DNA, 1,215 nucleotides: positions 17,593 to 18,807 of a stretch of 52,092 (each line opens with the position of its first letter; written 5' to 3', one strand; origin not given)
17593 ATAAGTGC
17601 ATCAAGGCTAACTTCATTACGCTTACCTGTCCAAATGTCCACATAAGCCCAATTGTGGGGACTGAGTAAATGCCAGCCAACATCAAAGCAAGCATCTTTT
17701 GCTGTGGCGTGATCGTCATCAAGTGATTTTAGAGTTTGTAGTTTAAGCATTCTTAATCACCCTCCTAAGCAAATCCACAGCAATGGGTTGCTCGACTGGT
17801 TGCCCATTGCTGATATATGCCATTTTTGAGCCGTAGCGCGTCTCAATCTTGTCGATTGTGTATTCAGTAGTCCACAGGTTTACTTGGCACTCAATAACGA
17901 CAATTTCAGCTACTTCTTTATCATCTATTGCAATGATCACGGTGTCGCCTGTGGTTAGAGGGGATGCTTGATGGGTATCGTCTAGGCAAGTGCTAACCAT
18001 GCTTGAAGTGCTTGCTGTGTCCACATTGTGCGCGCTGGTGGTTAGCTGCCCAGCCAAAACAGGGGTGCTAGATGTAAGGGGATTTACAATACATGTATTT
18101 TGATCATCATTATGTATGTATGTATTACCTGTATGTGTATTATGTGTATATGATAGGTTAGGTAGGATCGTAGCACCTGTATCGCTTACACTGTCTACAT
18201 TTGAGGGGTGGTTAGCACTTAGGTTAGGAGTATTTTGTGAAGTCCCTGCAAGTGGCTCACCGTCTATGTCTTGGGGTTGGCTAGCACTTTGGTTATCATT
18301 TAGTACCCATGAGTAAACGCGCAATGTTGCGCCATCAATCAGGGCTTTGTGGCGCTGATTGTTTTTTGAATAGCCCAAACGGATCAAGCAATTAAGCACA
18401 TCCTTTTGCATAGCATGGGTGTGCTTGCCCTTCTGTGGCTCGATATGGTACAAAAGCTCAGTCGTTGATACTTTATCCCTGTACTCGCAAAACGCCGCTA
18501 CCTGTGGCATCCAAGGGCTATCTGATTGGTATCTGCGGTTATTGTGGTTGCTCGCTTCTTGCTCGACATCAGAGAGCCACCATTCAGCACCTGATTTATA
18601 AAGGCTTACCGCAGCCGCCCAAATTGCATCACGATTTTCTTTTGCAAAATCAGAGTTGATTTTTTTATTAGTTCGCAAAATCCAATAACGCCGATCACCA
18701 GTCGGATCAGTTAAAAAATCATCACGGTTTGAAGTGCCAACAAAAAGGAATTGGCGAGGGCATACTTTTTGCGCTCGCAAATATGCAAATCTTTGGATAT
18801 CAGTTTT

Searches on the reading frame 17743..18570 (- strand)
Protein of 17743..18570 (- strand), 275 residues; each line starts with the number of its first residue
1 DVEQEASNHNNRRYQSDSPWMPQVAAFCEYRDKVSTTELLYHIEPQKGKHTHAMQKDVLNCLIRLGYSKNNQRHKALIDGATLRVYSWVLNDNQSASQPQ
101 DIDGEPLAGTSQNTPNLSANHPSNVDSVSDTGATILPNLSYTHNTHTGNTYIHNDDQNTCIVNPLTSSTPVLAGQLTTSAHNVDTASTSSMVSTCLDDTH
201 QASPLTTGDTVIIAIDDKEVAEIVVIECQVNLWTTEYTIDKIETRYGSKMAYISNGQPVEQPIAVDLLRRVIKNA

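Call 71: search_solved_structures(query=window:17743-18570:-, max_evalue=10)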
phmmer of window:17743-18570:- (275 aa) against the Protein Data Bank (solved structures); distinct sequences matched with E-value up to 10: 1.
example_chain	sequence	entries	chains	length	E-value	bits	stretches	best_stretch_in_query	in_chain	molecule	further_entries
2xvo_A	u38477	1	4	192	0.89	12.4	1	136-166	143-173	SSO1725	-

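Call 82: predict_structure(alignment_id=A3)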
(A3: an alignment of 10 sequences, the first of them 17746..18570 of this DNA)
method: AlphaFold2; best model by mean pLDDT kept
length: 275 residues; sequences in the alignment: 10
mean_pLDDT: 43.5   pTM: 0.28
mean pLDDT of the five models: 43.5, 40.7, 37.7, 37.2, 35.8
residues with pLDDT >= 90: 0; 70-90: 42; 50-70: 24; < 50: 209
segments of 3 or more residues with pLDDT < 50: 69-275
pLDDT, mean of each block of 10 residues (from residue 1): 52 64 77 69 82 81 67 39 40 30 27 29 28 29 32 37 34 29 28 28 38 41 36 37 41 41 44 36
secondary structure, 60 per line:
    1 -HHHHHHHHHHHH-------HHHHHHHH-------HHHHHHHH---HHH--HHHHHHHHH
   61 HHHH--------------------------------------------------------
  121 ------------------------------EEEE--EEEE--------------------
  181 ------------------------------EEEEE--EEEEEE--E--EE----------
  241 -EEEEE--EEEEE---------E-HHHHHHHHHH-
elements in order: H2-13 H21-28 H36-43 H52-64 E151-154 E157-160 E211-215 E218-223 E242-246 E249-253 H265-274

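Call 89: search_protein_families(library=pfam, proteins=[window:17746-18570:-], max_evalue=1)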
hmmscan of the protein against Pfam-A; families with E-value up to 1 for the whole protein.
window:17746-18570:- (275 aa): 2 families
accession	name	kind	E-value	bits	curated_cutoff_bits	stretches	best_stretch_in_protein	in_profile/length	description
PF22499.1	DUF6990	-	0.052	14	27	1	147-247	21-121/180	Family of unknown function (DUF6990)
PF23360.2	BBS7_GAE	-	0.058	14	28.1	1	218-254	60-96/109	BBS7 GAE domain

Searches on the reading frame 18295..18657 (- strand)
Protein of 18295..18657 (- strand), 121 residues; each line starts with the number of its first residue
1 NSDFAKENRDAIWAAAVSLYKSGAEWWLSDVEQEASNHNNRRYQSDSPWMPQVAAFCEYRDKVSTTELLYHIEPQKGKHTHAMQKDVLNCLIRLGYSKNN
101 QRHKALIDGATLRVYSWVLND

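Call 113: predict_structure(alignment_id=A4)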
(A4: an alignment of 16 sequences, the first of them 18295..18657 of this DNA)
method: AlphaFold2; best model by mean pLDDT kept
length: 121 residues; sequences in the alignment: 16
mean_pLDDT: 86.2   pTM: 0.59
mean pLDDT of the five models: 86.2, 85.8, 85.7, 83.3, 83.1
residues with pLDDT >= 90: 63; 70-90: 46; 50-70: 12; < 50: 0
segments of 3 or more residues with pLDDT < 50: none
pLDDT, mean of each block of 10 residues (from residue 1): 88 87 73 77 73 91 93 92 93 90 89 90 65
secondary structure, 60 per line:
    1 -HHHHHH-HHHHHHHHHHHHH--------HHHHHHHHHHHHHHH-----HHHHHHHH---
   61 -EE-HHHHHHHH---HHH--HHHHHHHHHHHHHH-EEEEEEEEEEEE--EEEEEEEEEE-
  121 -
elements in order: H2-7 H9-21 H30-44 H50-57 H65-72 H81-94 E96-107 E110-119

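Call 118: fold_search(model_id=the predicted structure, library=pdb)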
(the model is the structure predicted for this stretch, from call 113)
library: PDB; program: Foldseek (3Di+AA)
matches with E <= 10: 615; with E <= 0.001: 0
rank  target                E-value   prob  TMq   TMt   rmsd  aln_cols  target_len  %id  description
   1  7nvs_W                4.8e-02  0.96  0.40  0.28   8.0        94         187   15  RNA polymerase II core pre-initiation complex with closed promoter DNA in proximal position (released 2021-05-05)
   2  5gpy_A                8.1e-02  0.92  0.38  0.28   8.1        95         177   14  Crystal structure of the human TFIIE complex (released 2016-11-02)
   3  7pds_A                8.6e-02  0.96  0.36  0.11   3.7        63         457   14  The structure of PriRep1 with dsDNA (released 2022-07-13)
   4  7pds_C                9.2e-02  0.96  0.36  0.11   3.8        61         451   13  The structure of PriRep1 with dsDNA (released 2022-07-13)
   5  7pds_B                9.2e-02  0.96  0.36  0.11   3.7        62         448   11  The structure of PriRep1 with dsDNA (released 2022-07-13)
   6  7pds_D                9.2e-02  0.94  0.36  0.11   3.8        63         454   14  The structure of PriRep1 with dsDNA (released 2022-07-13)
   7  4mtd_C                9.2e-02  0.90  0.38  0.32   7.5        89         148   18  Zinc Uptake Regulator Complexed With Zinc AND DNA (released 2014-11-05)
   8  3o2p_E                1.6e-01  0.69  0.33  0.43   9.3       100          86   15  A Dual E3 Mechanism for Rub1 Ligation to Cdc53: Dcn1(P)-Cdc53(WHB) (released 2010-09-15)
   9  2eth_A                2.0e-01  0.54  0.32  0.28   9.2       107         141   14  Crystal structure of a marr-like transcriptional regulator (tm0816) from thermotoga maritima at 2.50 A resolution (released 2005-11-08)
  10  4mtd_B                2.4e-01  0.69  0.36  0.30   9.5        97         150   15  Zinc Uptake Regulator Complexed With Zinc AND DNA (released 2014-11-05)
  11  8or0_A                2.4e-01  0.51  0.35  0.08  12.0       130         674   13  CAND1-CUL1-RBX1-SKP1-SKP2-CKS1-CDK2 (released 2023-06-28)
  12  4mtd_A                2.6e-01  0.69  0.36  0.30   9.7        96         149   14  Zinc Uptake Regulator Complexed With Zinc AND DNA (released 2014-11-05)
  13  7zbw_C                2.6e-01  0.54  0.35  0.08   9.1       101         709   15  CAND1-SCF-SKP2 CAND1 rolling-2 SCF engaged (released 2023-04-19)
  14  4ets_A                2.6e-01  0.44  0.31  0.28  16.5       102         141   11  Crystal structure of Campylobacter jejuni ferric uptake regulator (released 2012-06-20)
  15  7pds_F                2.7e-01  0.84  0.36  0.12   3.8        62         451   13  The structure of PriRep1 with dsDNA (released 2022-07-13)
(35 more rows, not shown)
